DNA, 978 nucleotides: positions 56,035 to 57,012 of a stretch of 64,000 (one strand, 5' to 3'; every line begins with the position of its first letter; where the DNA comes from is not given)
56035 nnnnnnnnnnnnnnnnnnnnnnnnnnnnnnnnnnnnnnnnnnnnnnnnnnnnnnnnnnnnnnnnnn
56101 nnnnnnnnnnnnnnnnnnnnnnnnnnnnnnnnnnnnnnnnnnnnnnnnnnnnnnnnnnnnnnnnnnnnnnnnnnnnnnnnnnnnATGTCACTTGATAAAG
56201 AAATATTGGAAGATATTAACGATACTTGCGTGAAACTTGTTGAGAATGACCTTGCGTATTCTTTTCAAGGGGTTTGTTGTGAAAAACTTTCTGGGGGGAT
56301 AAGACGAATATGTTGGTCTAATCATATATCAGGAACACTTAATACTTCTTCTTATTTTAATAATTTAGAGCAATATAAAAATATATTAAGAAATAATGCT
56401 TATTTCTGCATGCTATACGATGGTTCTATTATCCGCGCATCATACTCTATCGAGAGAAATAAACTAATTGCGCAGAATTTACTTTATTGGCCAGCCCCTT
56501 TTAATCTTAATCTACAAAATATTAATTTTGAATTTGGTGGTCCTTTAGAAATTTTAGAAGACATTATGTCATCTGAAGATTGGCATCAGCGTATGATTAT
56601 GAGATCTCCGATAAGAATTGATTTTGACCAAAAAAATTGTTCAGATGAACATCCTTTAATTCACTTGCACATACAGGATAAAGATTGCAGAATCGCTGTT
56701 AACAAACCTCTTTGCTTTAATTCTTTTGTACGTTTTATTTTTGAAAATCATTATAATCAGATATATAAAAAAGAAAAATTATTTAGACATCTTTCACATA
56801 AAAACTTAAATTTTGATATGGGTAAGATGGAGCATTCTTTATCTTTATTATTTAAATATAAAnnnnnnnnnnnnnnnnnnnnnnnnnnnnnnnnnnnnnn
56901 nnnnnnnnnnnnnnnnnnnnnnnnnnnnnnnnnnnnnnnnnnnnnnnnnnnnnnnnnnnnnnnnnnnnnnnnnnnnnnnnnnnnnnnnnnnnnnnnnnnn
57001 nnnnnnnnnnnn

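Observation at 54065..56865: Translationally coupled SF1 helicase + DUF2290-like two-gene cassette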

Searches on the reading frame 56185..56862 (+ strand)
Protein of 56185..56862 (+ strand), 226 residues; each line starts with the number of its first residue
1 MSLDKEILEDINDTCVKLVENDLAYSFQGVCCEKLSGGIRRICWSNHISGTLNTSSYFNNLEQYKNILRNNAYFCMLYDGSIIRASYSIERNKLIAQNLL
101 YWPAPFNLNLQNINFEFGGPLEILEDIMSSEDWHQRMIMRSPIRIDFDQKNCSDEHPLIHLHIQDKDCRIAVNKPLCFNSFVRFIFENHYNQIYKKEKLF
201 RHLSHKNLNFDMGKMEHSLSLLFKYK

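Call 3: search_protein_families(library=pfam, proteins=[window:56185-56862:+], max_evalue=0.1)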
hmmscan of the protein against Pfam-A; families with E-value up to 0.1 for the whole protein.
window:56185-56862:+ (226 aa): 1 family
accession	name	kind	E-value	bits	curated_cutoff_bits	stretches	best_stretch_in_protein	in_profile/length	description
PF10053.14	DUF2290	-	2.2e-40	138.7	25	1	31-211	8-187/204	Uncharacterized conserved protein (DUF2290)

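Call 4: search_protein_families(library=padloc, proteins=[window:56185-56862:+], max_evalue=0.1)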
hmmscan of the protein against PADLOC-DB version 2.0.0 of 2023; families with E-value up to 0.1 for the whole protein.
window:56185-56862:+ (226 aa): 2 families
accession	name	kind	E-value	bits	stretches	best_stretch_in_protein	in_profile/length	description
PDLC02998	DUF2290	-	2.8e-37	126.3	1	30-211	7-180/195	-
PDLC02999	DUF2290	-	6.1e-26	89.2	1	4-212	4-206/222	-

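Call 17: find_homologous_proteins(query=window:56185-56862:+, max_evalue=0.00001)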
Query window:56185-56862:+ (226 aa): 8 proteins with E <= 0.00001 among 461 candidates.
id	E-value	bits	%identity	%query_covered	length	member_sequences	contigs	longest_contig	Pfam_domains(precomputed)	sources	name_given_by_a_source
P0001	1.1e-142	491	95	100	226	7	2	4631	PF10053.15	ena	-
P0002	1.7e-97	343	65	100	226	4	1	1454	PF10053.15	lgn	-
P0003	9.3e-95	334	63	100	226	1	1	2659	PF10053.15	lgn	-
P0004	6.6e-88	312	62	100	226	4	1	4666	PF10053.15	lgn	-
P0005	8.9e-73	262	58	92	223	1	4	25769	PF10053.15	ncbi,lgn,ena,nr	ncbi:MAG: DUF2290 domain-containing protein [Alphaproteobacteria bacterium]|nr:DUF2290 domain-contai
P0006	5.5e-52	194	48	82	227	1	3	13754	PF10053.15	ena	-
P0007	1.1e-48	184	46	85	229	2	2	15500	PF10053.15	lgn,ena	-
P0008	1.4e-44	170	43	77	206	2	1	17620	PF10053.15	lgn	-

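Call 19: find_homologous_proteins(query=A1, max_evalue=0.001)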
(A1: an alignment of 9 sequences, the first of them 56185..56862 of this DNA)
Query A1 (9 sequences) (226 aa, profile of the alignment): 148 proteins with E <= 0.001 among 3207 candidates; the best 120 are listed.
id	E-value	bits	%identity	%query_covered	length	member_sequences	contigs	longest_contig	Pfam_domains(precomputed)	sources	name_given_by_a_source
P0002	2.2e-115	402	65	100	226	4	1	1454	PF10053.15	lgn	-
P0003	2.5e-114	398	63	100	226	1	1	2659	PF10053.15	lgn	-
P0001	5.1e-114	397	95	100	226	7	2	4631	PF10053.15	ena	-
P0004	2.1e-112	392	62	100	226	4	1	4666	PF10053.15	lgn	-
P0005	2.7e-103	362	58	92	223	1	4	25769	PF10053.15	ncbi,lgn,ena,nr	ncbi:MAG: DUF2290 domain-containing protein [Alphaproteobacteria bacterium]|nr:DUF2290 domain-contai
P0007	3.8e-97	342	46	85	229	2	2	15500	PF10053.15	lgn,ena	-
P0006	1.0e-94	334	48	82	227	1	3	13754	PF10053.15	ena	-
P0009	5.7e-89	315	40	84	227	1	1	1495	PF10053.15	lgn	-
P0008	3.9e-88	313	43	77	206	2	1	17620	PF10053.15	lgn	-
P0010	1.5e-87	311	40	84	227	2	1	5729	PF10053.15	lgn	-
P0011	5.1e-86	306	40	84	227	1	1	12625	PF10053.15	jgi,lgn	jgi:hypothetical protein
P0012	2.0e-85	304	41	84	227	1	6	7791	PF10053.15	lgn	-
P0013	2.6e-85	303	42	84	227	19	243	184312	PF10053.15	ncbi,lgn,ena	-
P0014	2.0e-84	301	42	83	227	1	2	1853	PF10053.15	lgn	-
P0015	3.3e-84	300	40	84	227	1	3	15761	PF10053.15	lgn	-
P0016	9.3e-84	298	43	80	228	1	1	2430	PF10053.15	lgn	-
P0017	9.7e-84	298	40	85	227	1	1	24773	PF10053.15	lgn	-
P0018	1.1e-83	298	41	84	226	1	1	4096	PF10053.15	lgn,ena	-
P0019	3.0e-83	297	42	85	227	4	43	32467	PF10053.15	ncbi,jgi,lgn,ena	jgi:hypothetical protein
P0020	3.7e-83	296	40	83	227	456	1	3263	PF10053.15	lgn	-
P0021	6.5e-83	296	41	85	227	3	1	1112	PF10053.15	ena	-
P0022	6.8e-83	296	40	83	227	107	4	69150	PF10053.15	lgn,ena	-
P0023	3.5e-82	293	42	83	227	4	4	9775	PF10053.15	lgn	-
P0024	2.9e-80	287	39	82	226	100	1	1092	PF10053.15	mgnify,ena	mgnify:FL=1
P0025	8.1e-80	285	44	84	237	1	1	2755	PF10053.15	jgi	jgi:hypothetical protein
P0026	1.4e-79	285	43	82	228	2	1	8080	PF10053.15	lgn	-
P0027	6.2e-79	283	46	82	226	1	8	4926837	PF10053.15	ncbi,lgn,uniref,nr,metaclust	ncbi:hypothetical protein Desaci_3875 [Desulfosporosinus acidiphilus SJ4]|uniref:DUF2290 domain-cont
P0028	1.3e-78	282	44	80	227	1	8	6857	PF10053.15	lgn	-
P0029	2.0e-78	281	44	85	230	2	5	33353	PF10053.15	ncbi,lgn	-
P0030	5.2e-78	280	40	96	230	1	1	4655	PF10053.15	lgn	-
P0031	9.9e-77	275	39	84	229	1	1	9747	PF10053.15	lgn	-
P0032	9.0e-76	272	41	85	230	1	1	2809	PF10053.15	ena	-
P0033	3.4e-73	264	40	84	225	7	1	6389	PF10053.15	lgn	-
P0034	1.7e-71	258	41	83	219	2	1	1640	PF10053.15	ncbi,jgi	-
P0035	2.1e-68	248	42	84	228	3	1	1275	PF10053.15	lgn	-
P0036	3.1e-68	248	38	87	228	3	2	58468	PF10053.15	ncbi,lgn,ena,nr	ncbi:MAG: DUF2290 domain-containing protein [Clostridiales bacterium]|nr:DUF2290 domain-containing p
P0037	3.3e-68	248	39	75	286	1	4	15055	PF12844.14,PF10053.15,PF01381.29,PF13560.13,PF13443.13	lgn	-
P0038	2.1e-66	242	45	82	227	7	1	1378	PF10053.15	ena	-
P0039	3.0e-66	241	40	84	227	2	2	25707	PF10053.15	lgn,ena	-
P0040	6.4e-66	240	41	94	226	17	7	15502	PF10053.15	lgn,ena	-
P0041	1.2e-65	239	41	82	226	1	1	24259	PF10053.15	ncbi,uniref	uniref:DUF2290 domain-containing protein n=1 Tax=Agathobacter sp. TaxID=2021311 RepID=UPI004057860C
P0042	2.7e-65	238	41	84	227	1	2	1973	PF10053.15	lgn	-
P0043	4.8e-65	237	43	84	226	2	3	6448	PF10053.15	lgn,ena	-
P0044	1.4e-64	236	41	81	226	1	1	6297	PF10053.15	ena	-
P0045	1.6e-63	232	43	85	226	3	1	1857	PF10053.15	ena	-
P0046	1.7e-63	232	42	84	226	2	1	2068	PF10053.15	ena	-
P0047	2.3e-63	232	39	84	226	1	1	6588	PF10053.15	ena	-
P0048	3.0e-63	231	38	89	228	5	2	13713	PF10053.15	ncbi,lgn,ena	-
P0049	3.3e-63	231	41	80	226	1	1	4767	PF10053.15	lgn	-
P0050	5.2e-63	231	42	83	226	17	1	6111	PF10053.15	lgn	-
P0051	6.3e-63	230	44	77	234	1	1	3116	PF10053.15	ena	-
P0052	8.2e-63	230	41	85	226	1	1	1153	PF10053.15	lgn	-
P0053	8.5e-63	230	45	81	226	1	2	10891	PF10053.15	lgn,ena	-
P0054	2.7e-62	228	40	84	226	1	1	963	PF10053.15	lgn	-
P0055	2.7e-62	228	40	83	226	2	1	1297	PF10053.15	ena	-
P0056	3.2e-62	228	42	85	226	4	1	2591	PF10053.15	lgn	-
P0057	3.7e-62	228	38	89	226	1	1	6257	PF10053.15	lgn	-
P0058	4.3e-62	228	40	82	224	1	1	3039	PF10053.15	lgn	-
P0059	6.6e-62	227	39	88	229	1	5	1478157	PF10053.15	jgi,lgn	jgi:hypothetical protein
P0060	1.0e-61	226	40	81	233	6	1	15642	PF10053.15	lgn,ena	-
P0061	1.1e-61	226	40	85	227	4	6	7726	PF10053.15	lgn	-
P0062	2.1e-61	225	41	82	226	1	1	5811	PF10053.15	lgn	-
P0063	2.3e-61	225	39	83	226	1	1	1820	PF10053.15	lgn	-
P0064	3.5e-61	225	39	88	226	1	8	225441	PF10053.15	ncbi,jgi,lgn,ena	jgi:hypothetical protein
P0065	4.7e-61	224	42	85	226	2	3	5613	PF10053.15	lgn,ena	-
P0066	4.9e-61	224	39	81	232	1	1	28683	PF10053.15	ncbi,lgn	ncbi:hypothetical protein D3C76_130640 [compost metagenome]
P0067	5.9e-61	224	39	79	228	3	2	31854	PF10053.15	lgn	-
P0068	7.5e-61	223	43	81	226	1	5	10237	PF10053.15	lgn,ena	-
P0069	8.5e-61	223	41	91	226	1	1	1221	PF10053.15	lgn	-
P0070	1.4e-60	223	40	85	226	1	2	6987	PF10053.15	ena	-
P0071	1.4e-60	223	39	89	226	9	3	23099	PF10053.15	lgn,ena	-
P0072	1.5e-60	222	40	82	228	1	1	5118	PF10053.15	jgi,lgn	jgi:Uncharacterized conserved protein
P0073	3.3e-60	221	43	81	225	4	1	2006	PF10053.15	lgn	-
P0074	9.6e-60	220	37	95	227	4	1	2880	PF10053.15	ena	-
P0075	1.1e-59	220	43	67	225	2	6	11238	PF10053.15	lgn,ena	-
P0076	1.5e-59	219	40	82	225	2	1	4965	PF10053.15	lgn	-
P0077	3.2e-59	218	38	90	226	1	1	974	PF10053.15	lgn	-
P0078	3.7e-59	218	40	85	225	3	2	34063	PF10053.15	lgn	-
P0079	6.0e-59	217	37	83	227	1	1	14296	PF10053.15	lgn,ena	-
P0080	1.0e-58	217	35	80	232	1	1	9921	PF10053.15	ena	-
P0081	2.9e-58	215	42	67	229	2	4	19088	PF10053.15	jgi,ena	-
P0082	9.9e-58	213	45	69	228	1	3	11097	PF10053.15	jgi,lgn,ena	-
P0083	1.1e-57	213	37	83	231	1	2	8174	PF10053.15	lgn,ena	-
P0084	1.6e-57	213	38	81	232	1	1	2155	PF10053.15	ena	-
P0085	5.5e-57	211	38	81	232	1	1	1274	PF10053.15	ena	-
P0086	5.6e-57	211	42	67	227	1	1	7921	PF10053.15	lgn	-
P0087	7.2e-57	210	39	84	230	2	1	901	PF10053.15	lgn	-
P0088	1.0e-56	210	39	83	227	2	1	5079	PF10053.15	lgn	-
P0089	6.4e-55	204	38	84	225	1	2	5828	PF10053.15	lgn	-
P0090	1.5e-54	203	41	82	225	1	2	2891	PF10053.15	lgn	-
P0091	1.9e-54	203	39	84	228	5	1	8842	PF10053.15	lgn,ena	-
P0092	2.3e-54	202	38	84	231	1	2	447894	PF10053.15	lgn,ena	-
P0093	3.5e-54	202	44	67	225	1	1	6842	PF10053.15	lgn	-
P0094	4.8e-54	201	42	69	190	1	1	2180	PF10053.15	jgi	jgi:hypothetical protein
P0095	6.4e-54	201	32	83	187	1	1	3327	PF10053.15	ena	-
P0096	1.4e-53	200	47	68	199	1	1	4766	PF10053.15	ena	-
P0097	3.9e-53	198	41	69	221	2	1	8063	PF10053.15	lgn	-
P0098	4.9e-53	198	38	92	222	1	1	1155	PF10053.15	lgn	-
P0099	1.4e-52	196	39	79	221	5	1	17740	PF10053.15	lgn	-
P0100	2.1e-52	196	43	70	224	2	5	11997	PF10053.15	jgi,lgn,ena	-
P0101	4.1e-52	195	37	81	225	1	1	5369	PF10053.15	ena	-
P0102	4.6e-52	195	45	68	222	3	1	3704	PF10053.15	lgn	-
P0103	7.8e-52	194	37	77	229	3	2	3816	PF10053.15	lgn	-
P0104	1.4e-51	193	38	69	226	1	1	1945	PF10053.15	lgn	-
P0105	2.5e-51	192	39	85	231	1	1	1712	PF10053.15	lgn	-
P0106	4.0e-51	192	43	66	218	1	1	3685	PF10053.15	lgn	-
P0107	5.2e-51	191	37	81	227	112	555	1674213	PF10053.15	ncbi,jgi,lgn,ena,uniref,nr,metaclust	ncbi:DUF2290 domain-containing protein [Blautia producta]|uniref:DUF2290 domain-containing protein n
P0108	6.2e-51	191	42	82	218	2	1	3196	PF10053.15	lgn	-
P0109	8.0e-51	191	40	83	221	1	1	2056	PF10053.15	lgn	-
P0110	1.3e-50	190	40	66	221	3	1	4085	PF10053.15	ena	-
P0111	1.3e-50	190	38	85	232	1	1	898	PF10053.15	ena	-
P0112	2.8e-50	189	43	71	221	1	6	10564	PF10053.15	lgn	-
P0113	2.9e-50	189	38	94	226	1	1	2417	PF10053.15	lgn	-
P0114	3.4e-50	189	41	69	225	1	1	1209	PF10053.15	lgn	-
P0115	4.7e-50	188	37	82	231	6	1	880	PF10053.15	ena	-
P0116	6.4e-50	188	41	70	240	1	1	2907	PF10053.15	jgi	-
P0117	1.3e-49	187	37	89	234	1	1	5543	PF10053.15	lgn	-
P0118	4.6e-49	185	44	74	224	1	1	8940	PF10053.15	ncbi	-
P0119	5.6e-49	185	38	85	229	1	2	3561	PF10053.15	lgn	-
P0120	1.1e-48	184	45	69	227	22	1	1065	PF10053.15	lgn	-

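Call 23: search_solved_structures(query=A2, max_evalue=10)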
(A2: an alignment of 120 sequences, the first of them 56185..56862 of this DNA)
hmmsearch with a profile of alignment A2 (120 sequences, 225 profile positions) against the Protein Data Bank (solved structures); distinct sequences matched with E-value up to 10: 0.

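Call 25: find_related_loci(query=A2, collection=genome_contigs, flank=6000)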
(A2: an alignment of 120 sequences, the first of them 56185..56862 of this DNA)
Query A2 (226 aa) in genome_contigs; peptide patterns used: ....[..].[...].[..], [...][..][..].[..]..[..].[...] (x = any residue, [..] = any of these).
47 stretches matched a pattern; 34 encode a relative of the query (tblastn E <= 1e-3); 34 distinct loci.
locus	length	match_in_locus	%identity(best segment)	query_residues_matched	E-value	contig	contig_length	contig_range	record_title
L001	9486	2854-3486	39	5-218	3e-51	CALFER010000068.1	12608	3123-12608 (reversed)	MAG TPA_asm: uncultured bacterium isolate SRR3330210_bin.56_CONCOCT_v1.1_MAG genome assembly, contig: ERZ724080.5009, wh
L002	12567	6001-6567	42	2-190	3e-50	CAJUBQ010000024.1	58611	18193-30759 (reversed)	MAG TPA_asm: uncultured Eubacterium sp. isolate MGBC123503 genome assembly, contig: MGBC123503.24, whole genome shotgun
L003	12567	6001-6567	41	2-190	9e-50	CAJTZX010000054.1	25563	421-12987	MAG TPA_asm: uncultured Eubacterium sp. isolate MGBC119940 genome assembly, contig: MGBC119940.54, whole genome shotgun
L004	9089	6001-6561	40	4-190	2e-49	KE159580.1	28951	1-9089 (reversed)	Lachnospiraceae bacterium 3-1 genomic scaffold acPFp-supercont1.18, whole genome shotgun sequence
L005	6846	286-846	40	4-190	2e-49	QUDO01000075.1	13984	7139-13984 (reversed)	Ruminococcus sp. AF41-9 AF41-9.Scaf75, whole genome shotgun sequence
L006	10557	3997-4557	40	4-190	2e-49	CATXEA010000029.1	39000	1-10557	MAG TPA_asm: uncultured Blautia sp. isolate ERR9578285_bin.21_MetaWRAP_v1.3_MAG genome assembly, contig: ERZ18533953.515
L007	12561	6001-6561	40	4-190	2e-49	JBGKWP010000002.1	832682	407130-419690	MAG: Roseburia sp. isolate D1217bin56 contig_2703, whole genome shotgun sequence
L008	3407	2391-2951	40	4-190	1e-49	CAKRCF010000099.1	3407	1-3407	MAG: uncultured Anaerobutyricum sp. isolate REFINED_METABAT215_TOP10_CONTIGS_1500_ASSEMBLY_K77_MERGED__Hadza_MoBio_hadza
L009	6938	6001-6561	40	4-190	1e-49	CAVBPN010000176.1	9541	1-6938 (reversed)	bacterium isolate G02643-L1_cleanbin_000021 genome assembly, contig: Spades_G02643-L1_contig_2484, whole genome shotgun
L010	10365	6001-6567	39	5-193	2e-46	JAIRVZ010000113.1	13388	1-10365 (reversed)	MAG: Dysgonamonadaceae bacterium isolate Fux382_bin49 k119_681041, whole genome shotgun sequence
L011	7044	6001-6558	43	5-192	7e-46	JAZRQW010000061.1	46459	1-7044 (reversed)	MAG: Acutalibacteraceae bacterium isolate T1900045359_YK20190049.MAGScoT_cleanbin_000013 SGB_6807_k141_1705504, whole ge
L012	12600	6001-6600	37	5-206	1e-44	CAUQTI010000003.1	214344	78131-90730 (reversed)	MAG TPA_asm: uncultured Anaerovorax sp. isolate ERR9968825_bin.21_MetaWRAP_v1.3_MAG genome assembly, contig: ERZ21615665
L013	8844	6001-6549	40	5-190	7e-44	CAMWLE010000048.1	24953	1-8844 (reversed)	MAG TPA_asm: uncultured bacterium isolate SRR14411328_bin.10_metawrap_v1.3_MAG genome assembly, contig: NODE.665_length_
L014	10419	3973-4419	43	41-192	2e-42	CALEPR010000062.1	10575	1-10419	MAG TPA_asm: uncultured Selenomonadales bacterium isolate ERR1278072_bin.153_CONCOCT_v1.1_MAG genome assembly, contig: E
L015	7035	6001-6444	44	42-190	4e-40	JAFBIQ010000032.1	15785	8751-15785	Oscillibacter valericigenes strain An907 An907_NODE_32_length_15785_cov_28.489689_pilon, whole genome shotgun sequence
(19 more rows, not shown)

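Call 28: search_protein_families(library=ncbifam, proteins=[window:56185-56862:+], max_evalue=0.001)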
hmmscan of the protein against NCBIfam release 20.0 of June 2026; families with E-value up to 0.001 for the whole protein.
window:56185-56862:+ (226 aa): 0 families

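Call 30: predict_structure(alignment_id=A2)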
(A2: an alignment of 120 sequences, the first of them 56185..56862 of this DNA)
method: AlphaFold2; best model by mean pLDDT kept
length: 226 residues; sequences in the alignment: 120
mean_pLDDT: 90.1   pTM: 0.87
mean pLDDT of the five models: 90.1, 89.1, 88.8, 88.7, 87.5
residues with pLDDT >= 90: 167; 70-90: 46; 50-70: 7; < 50: 6
segments of 3 or more residues with pLDDT < 50: 221-226
pLDDT, mean of each block of 10 residues (from residue 1): 94 97 95 95 86 85 94 95 97 97 93 83 94 90 94 89 91 94 97 96 91 64 43
secondary structure, 60 per line:
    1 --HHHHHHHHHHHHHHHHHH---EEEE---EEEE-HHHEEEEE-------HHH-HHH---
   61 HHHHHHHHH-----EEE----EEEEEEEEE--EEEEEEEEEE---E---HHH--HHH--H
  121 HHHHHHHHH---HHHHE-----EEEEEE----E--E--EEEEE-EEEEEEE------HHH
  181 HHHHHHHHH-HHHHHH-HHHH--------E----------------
elements in order: H3-20 E24-27 E31-34 E39-43 H61-69 E75-77 E82-90 E93-102 H120-129 H133-136 E143-148 E159-163 E165-171 H178-189 H191-196 H198-201

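Call 32: search_protein_representatives(alignment_id=A1)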
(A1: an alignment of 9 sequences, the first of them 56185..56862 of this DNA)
Query: 9 sequences, 226 profile positions. Proteins with E-value up to 0.001 (for the whole library): 889; up to 1e-10: 532; up to 1e-30: 59. The best 150 are listed.
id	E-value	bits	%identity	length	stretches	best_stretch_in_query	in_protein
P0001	1.6e-114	397.3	-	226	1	1-226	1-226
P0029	6.4e-79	280.9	-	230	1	5-204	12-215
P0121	7.0e-64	231.7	-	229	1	7-197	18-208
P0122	1.3e-60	221.0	-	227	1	6-207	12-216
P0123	1.4e-58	214.4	-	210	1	7-196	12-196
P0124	1.5e-57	211.0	-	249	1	4-211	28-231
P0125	2.1e-55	203.9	-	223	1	13-199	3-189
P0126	6.6e-55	202.3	-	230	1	6-225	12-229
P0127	5.1e-54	199.4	-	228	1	5-206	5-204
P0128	2.4e-53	197.2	-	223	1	6-211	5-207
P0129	4.0e-53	196.5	-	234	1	5-208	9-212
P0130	8.6e-53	195.4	-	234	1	8-210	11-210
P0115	1.5e-50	188.1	-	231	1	6-197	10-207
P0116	2.0e-50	187.7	-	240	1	7-208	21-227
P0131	3.0e-48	180.6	-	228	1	6-217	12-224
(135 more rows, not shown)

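Call 33: fold_search(model_id=the predicted structure, library=pdb)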
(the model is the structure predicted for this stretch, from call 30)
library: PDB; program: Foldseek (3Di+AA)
matches with E <= 10: 270; with E <= 0.001: 0
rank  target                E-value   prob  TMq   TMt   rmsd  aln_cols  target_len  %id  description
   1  7te3                  3.7e-01  0.08  0.17  0.21  16.1       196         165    7  Crystal Structure of a Double Loop Deletion Mutant in gC1qR/C1qBP/HABP-1 (released 2022-06-01)
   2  2ooi_A                5.4e-01  0.03  0.11  0.15  17.8       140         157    9  The crystal structure of gene product SA0254 from Staphylocococcus aureus subsp. aureus N315 (released 2007-02-27)
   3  2q04_A                5.7e-01  0.11  0.16  0.17  14.2       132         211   14  Crystal structure of acetoin utilization protein (ZP_00540088.1) from Exiguobacterium sibiricum 255-15 at 2.33 A resol (released 2007-06-12)
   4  6szw_B                5.7e-01  0.02  0.10  0.12  17.8       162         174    9  Asymmetric complex of Factor XII and kininogen with gC1qR/C1QBP/P32 is governed by allostery (released 2020-07-22)
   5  4ee6_B                7.8e-01  0.06  0.15  0.12  15.3       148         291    9  Crystal Structure of the Novel Phenazine Prenyltransferase EpzP (methylated) (released 2012-11-14)
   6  2ooi_B                8.8e-01  0.03  0.11  0.15  17.7       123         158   10  The crystal structure of gene product SA0254 from Staphylocococcus aureus subsp. aureus N315 (released 2007-02-27)
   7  1bpr                  9.9e-01  0.02  0.10  0.12  15.7        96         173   16  NMR STRUCTURE OF THE SUBSTRATE BINDING DOMAIN OF DNAK, MINIMIZED AVERAGE STRUCTURE (released 1999-03-02)
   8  2nwi_A                1.1e+00  0.03  0.13  0.17  17.6       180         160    9  Crystal structure of protein AF1396 from Archaeoglobus fulgidus, Pfam DUF98 (released 2006-11-21)
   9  9mxx                  1.1e+00  0.02  0.11  0.15  13.8       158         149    8  Computationally Designed protein with isopeptide bond dnIPB-2 (released 2025-04-09)
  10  3cnv_C                1.1e+00  0.02  0.11  0.15  19.2       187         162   10  Crystal structure of the ligand-binding domain of a putative GntR-family transcriptional regulator from Bordetella bro (released 2008-04-29)
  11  9tjx_B                1.1e+00  0.02  0.13  0.16  15.7       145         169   10  Structure of factor VII Gla domain bound to EPCR (released 2026-03-25)
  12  6szw_A                1.1e+00  0.02  0.14  0.17  16.4       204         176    9  Asymmetric complex of Factor XII and kininogen with gC1qR/C1QBP/P32 is governed by allostery (released 2020-07-22)
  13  7okt_B                1.2e+00  0.01  0.13  0.16  14.7       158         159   11  X-ray structure of soluble EPCR in C2221 space group (released 2022-04-27)
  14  2q04_D                1.3e+00  0.06  0.15  0.16  10.5       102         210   13  Crystal structure of acetoin utilization protein (ZP_00540088.1) from Exiguobacterium sibiricum 255-15 at 2.33 A resol (released 2007-06-12)
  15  5xgu_A                1.3e+00  0.02  0.14  0.07  19.3       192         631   12  Escherichia coli. RNase R (released 2017-10-18)
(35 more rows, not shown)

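Call 40: fold_search(model_id=the predicted structure, library=viral)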
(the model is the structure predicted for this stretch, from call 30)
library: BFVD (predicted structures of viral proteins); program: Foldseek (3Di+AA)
matches with E <= 10: 417; with E <= 0.001: 0
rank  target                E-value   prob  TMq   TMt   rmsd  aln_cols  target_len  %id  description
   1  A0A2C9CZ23            7.7e-02  0.14  0.18  0.23  15.6       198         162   10  Uncharacterized protein [Yersinia phage fHe-Yen9-04]
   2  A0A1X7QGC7            1.5e-01  0.08  0.14  0.20  19.1       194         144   10  (no name in the UniProt tables at hand)
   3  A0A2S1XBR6            1.5e-01  0.07  0.16  0.18  20.8       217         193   10  ORF8 [Lymantria dispar multicapsid nuclear polyhedrosis virus]
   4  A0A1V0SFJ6            1.5e-01  0.06  0.17  0.09  21.8       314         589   11  Uncharacterized protein [Hokovirus HKV1]
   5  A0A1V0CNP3            2.0e-01  0.35  0.22  0.26  12.6       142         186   10  (no name in the UniProt tables at hand)
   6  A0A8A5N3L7            2.7e-01  0.13  0.21  0.16  16.7       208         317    8  (no name in the UniProt tables at hand)
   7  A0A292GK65            3.1e-01  0.06  0.14  0.22  14.9       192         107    8  (no name in the UniProt tables at hand)
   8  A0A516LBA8            3.1e-01  0.06  0.14  0.20  17.0       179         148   10  (no name in the UniProt tables at hand)
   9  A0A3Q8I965            3.1e-01  0.06  0.19  0.18  18.4       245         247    8  (no name in the UniProt tables at hand)
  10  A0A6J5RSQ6            3.3e-01  0.09  0.18  0.28  14.2       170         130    8  Uncharacterized protein [uncultured Caudovirales phage]
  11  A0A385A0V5            3.5e-01  0.03  0.10  0.10  23.5       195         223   11  (no name in the UniProt tables at hand)
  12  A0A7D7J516            3.7e-01  0.09  0.13  0.20   9.4        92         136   11  (no name in the UniProt tables at hand)
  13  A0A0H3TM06            3.7e-01  0.02  0.12  0.11  18.9       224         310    7  (no name in the UniProt tables at hand)
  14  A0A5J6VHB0            3.9e-01  0.02  0.13  0.08  21.3       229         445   13  Uncharacterized protein [Megaviridae environmental sample]
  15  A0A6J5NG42            4.2e-01  0.03  0.13  0.16  20.6       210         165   10  Staphylococcal nuclease (SNase-like), OB-fold [uncultured Caudovirales phage]
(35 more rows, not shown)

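Call 42: find_encoding_contigs(protein=window:56185-56862:+, flank=10000, max_places=4)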
Protein window:56185-56862:+ (226 aa): 2 contigs read that carry it; 1 place shown.
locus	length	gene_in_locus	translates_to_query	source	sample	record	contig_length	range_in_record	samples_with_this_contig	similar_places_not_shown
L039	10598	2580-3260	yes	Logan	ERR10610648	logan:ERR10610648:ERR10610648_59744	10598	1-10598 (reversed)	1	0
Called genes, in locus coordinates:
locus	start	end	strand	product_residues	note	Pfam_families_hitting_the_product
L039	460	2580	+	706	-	PF13538:UvrD_C_2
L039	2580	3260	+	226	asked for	PF10053:DUF2290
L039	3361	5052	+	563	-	PF02463:SMC_N (weak), PF13175:AAA_15, PF13304:AAA_21 (weak), PF13175:AAA_15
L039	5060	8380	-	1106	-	PF13455:MUG113 (faint), PF04851:ResIII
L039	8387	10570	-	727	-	PF07669:Eco57I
